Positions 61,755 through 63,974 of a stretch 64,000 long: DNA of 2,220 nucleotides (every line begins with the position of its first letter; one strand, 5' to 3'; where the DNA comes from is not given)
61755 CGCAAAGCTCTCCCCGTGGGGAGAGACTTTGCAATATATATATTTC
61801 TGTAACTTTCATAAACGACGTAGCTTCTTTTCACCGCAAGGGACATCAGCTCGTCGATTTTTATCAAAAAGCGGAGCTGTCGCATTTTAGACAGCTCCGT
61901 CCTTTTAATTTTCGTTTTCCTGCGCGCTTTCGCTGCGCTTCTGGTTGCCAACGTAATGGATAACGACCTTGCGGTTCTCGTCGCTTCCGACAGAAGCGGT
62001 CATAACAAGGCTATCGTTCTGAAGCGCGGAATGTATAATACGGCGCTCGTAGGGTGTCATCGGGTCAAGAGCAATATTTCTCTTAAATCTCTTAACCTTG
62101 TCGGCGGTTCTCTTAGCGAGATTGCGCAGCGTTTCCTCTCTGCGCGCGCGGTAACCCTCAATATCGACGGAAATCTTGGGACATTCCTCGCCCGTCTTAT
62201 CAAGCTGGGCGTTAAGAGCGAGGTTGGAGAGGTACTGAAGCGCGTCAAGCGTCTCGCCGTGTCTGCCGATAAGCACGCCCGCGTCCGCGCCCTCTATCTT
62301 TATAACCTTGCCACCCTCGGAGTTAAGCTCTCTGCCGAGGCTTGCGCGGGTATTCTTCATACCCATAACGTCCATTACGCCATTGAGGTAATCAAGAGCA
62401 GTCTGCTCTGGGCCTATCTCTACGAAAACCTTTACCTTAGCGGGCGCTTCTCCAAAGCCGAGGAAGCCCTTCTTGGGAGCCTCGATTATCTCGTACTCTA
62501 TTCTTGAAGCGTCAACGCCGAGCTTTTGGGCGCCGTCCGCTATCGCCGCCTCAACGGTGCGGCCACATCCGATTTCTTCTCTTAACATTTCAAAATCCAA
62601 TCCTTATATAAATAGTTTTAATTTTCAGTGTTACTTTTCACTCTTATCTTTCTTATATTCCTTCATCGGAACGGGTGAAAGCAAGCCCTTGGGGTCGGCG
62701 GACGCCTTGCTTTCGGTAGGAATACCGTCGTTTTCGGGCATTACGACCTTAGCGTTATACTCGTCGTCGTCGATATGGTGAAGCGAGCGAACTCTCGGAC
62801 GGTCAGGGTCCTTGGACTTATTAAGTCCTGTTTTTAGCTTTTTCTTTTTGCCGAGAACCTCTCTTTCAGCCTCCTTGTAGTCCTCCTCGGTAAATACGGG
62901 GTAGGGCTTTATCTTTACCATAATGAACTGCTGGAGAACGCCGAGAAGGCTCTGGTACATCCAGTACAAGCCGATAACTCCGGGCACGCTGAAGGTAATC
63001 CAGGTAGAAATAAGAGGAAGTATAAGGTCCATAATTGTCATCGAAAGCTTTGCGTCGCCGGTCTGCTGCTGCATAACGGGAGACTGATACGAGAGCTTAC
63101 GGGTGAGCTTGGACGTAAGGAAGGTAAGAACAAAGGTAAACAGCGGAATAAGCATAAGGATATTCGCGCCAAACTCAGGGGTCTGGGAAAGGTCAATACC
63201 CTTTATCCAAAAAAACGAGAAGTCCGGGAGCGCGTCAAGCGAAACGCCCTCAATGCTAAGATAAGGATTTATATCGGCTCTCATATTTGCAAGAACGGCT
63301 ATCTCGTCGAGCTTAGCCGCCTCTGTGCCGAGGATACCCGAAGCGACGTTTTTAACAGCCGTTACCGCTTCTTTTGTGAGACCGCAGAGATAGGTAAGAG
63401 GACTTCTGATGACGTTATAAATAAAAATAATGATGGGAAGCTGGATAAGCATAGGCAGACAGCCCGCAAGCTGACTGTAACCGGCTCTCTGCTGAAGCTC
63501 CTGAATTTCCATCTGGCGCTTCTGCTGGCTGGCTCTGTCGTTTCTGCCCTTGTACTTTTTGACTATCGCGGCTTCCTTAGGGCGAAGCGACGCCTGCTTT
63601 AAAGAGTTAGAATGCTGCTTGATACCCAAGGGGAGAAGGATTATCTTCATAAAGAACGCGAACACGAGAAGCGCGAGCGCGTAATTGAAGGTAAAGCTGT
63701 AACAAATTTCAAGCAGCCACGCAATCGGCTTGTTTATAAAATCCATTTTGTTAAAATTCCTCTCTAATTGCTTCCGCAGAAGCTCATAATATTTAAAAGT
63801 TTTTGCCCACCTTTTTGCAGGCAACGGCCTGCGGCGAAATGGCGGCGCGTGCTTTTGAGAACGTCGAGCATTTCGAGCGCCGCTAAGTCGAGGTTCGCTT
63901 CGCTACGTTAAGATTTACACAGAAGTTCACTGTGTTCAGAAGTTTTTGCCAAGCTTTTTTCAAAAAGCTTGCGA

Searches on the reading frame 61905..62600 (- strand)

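Call 59: search_protein_families(library=pfam, proteins=[window:61905-62600:-], max_evalue=0.001)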
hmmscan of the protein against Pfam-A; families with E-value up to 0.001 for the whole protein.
window:61905-62600:- (231 aa): 3 families
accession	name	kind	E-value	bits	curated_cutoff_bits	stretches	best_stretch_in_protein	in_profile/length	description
PF01424.28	R3H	-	3e-18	66.1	26.8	1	156-215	1-59/60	R3H domain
PF14804.11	Jag_N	-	1.7e-17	64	25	1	13-59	3-49/50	Jag N-terminus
PF13083.13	KH_KhpA-B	-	5.7e-11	42.6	32.1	1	99-132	32-65/73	KhpA/KhpB, KH domain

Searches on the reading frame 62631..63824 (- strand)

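Call 59: search_protein_families(library=pfam, proteins=[window:62631-63824:-], max_evalue=0.001)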
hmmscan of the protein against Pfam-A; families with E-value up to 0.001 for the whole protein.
window:62631-63824:- (397 aa): 1 family
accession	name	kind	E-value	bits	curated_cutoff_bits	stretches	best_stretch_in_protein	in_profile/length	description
PF02096.25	60KD_IMP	-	5.3e-34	118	35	1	48-302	1-161/163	60Kd inner membrane protein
